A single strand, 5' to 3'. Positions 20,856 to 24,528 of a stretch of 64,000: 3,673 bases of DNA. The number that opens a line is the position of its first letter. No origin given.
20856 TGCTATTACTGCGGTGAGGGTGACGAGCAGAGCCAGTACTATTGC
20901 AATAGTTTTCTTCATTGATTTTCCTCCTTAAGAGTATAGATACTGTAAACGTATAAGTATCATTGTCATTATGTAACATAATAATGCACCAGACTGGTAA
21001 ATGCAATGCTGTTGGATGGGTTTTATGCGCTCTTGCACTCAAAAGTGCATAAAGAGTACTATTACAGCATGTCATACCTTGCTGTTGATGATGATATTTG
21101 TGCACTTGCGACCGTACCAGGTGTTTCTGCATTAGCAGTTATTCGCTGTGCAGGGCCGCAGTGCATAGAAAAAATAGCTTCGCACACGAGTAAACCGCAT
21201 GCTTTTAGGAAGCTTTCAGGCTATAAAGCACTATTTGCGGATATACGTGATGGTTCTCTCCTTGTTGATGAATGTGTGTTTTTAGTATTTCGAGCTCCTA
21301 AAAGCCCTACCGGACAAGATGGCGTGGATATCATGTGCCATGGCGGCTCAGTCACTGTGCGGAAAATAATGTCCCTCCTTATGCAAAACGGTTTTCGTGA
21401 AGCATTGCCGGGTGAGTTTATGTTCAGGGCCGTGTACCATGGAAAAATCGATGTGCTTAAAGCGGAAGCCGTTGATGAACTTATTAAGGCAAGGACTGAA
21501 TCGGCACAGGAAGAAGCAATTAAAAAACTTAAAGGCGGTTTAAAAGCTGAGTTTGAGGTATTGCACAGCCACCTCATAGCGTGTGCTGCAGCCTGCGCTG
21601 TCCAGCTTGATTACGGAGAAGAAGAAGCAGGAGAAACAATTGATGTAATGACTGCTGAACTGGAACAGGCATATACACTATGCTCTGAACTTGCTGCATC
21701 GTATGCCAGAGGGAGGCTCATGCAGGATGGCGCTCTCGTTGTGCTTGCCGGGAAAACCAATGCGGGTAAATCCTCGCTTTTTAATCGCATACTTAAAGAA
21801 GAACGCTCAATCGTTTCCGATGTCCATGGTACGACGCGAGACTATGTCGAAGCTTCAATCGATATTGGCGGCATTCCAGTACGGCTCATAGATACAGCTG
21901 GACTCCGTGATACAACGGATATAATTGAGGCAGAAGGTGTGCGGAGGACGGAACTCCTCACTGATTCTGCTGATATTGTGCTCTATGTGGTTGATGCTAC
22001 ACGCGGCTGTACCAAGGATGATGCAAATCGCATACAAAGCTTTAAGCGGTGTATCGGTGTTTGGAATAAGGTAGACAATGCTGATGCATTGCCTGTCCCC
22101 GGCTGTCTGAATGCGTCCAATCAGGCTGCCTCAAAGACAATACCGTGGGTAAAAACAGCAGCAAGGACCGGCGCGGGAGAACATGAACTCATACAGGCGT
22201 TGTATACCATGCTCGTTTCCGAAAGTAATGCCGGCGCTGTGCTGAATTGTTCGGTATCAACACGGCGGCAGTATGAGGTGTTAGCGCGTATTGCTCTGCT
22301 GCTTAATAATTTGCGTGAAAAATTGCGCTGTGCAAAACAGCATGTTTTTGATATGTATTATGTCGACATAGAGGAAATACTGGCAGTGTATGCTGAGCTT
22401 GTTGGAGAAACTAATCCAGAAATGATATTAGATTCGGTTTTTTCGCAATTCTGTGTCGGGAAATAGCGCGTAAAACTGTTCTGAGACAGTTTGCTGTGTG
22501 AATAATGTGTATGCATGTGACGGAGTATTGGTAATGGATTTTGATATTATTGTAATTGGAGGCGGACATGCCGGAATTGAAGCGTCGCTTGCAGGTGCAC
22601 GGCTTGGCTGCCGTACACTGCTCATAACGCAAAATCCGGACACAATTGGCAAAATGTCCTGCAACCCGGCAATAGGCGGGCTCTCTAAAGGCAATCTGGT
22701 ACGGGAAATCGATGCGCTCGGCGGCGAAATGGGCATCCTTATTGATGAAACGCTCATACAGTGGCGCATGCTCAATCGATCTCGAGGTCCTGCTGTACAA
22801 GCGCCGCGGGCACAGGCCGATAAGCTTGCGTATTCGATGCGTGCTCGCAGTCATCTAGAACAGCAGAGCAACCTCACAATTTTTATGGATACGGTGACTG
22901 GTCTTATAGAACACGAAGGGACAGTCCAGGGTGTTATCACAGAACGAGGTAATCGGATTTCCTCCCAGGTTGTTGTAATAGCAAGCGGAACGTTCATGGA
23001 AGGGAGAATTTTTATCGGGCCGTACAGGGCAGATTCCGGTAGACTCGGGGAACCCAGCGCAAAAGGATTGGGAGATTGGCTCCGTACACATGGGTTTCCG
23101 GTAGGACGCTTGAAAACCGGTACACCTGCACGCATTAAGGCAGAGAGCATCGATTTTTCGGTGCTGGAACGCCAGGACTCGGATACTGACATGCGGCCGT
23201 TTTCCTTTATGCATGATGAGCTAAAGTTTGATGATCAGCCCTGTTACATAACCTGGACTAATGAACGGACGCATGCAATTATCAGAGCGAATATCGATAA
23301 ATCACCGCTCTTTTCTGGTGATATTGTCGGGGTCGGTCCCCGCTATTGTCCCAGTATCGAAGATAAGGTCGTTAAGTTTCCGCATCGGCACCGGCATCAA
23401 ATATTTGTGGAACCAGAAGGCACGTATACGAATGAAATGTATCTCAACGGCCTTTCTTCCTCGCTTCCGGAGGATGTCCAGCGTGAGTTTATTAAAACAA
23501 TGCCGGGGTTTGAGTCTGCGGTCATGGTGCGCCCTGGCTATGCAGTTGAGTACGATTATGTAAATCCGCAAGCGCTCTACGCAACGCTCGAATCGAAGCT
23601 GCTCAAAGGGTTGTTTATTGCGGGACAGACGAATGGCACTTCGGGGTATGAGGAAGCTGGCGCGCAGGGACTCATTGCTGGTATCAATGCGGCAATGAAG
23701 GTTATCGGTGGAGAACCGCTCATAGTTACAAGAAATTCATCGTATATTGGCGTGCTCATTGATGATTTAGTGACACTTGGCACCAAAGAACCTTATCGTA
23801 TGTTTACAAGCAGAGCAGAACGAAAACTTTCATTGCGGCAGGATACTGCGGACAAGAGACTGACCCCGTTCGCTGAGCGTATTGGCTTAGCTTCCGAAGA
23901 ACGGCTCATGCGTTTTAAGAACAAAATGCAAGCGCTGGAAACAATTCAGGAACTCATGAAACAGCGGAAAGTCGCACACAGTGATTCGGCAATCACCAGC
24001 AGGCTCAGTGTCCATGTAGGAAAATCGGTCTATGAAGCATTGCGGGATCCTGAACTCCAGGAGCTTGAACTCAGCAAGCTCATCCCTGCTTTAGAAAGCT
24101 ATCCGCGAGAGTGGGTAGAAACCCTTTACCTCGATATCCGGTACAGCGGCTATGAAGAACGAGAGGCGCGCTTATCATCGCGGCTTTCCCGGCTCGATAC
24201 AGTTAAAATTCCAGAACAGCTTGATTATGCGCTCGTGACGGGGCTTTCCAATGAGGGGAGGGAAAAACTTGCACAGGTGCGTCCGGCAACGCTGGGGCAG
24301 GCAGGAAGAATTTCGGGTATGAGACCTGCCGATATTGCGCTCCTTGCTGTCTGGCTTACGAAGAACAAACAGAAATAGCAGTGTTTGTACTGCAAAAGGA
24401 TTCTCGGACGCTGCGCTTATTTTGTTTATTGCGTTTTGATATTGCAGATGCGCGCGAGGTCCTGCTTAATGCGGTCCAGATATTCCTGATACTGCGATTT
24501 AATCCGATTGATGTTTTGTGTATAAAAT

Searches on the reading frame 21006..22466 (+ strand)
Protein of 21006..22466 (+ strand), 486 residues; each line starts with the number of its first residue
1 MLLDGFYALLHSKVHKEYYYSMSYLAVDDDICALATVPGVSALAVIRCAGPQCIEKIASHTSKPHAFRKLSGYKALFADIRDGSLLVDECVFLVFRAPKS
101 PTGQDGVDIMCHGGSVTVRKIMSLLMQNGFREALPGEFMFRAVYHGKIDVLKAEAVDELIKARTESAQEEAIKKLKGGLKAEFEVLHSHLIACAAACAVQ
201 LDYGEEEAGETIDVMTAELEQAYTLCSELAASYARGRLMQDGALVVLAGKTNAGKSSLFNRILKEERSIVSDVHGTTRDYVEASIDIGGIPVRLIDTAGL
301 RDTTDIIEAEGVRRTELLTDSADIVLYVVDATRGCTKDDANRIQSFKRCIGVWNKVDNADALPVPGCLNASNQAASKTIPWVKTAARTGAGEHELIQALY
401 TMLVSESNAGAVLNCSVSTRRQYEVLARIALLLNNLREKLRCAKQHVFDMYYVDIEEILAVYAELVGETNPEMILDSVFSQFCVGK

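Call 62: search_protein_families(library=pfam, max_evalue=0.00001, proteins=[window:21006-22466:+])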
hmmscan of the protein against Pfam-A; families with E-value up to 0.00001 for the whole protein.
window:21006-22466:+ (486 aa): 5 families
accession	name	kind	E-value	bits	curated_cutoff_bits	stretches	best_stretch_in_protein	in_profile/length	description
PF12631.12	MnmE_helical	-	4.4e-30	105.8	40.1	1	152-483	3-211/211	MnmE helical domain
PF10396.14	TrmE_N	-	2.2e-27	96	29.8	1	31-147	2-117/117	GTP-binding protein TrmE N-terminus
PF01926.29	MMR_HSR1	-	3.2e-23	82.4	21.9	1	245-355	2-113/113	50S ribosome-binding GTPase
PF02421.24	FeoB_N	-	2.1e-11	44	27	1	245-333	3-90/156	Ferrous iron transport protein B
PF04548.22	AIG1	-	3e-08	33.7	27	1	245-350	3-111/212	AIG1 family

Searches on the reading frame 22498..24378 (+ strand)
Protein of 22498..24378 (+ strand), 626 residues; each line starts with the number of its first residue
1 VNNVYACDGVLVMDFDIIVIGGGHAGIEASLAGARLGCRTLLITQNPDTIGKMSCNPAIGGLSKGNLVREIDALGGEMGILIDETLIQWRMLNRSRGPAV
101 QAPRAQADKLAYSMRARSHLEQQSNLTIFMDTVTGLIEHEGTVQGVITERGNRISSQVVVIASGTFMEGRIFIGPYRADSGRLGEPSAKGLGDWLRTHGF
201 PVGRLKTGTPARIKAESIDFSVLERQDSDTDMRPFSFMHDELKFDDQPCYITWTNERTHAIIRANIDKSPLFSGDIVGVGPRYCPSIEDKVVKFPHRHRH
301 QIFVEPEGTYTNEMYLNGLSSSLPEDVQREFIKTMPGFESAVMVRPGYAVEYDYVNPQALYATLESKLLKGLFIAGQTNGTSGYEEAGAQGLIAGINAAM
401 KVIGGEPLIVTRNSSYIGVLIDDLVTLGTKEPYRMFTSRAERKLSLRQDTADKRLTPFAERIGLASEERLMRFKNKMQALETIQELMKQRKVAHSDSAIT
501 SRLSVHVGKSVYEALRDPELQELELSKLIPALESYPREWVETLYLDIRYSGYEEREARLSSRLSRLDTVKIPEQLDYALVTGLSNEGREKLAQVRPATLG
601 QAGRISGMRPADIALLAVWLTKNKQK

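Call 62: search_protein_families(library=pfam, max_evalue=0.00001, proteins=[window:22498-24378:+])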
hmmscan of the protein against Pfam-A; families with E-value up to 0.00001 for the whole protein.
window:22498-24378:+ (626 aa): 5 families
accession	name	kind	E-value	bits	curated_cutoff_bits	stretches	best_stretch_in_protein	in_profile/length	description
PF01134.28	GIDA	-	2.2e-158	527.8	22.1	1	16-403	1-388/391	Glucose inhibited division protein A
PF13932.14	SAM_GIDA_C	-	6.2e-23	80.8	27.1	1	562-616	2-56/57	tRNA modifying enzyme MnmG/GidA C-terminal helical bundle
PF21680.2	GIDA_C_1st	-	1.2e-10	42.5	24.7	1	467-556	1-95/96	tRNA modifying enzyme MnmG/GidA C-terminal helical domain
PF12831.13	FAD_oxidored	-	1.8e-07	31.2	27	1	16-164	1-145/416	FAD dependent oxidoreductase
PF07992.20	Pyr_redox_2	-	1.8e-06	28.1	26.1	1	15-165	1-109/291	Pyridine nucleotide-disulphide oxidoreductase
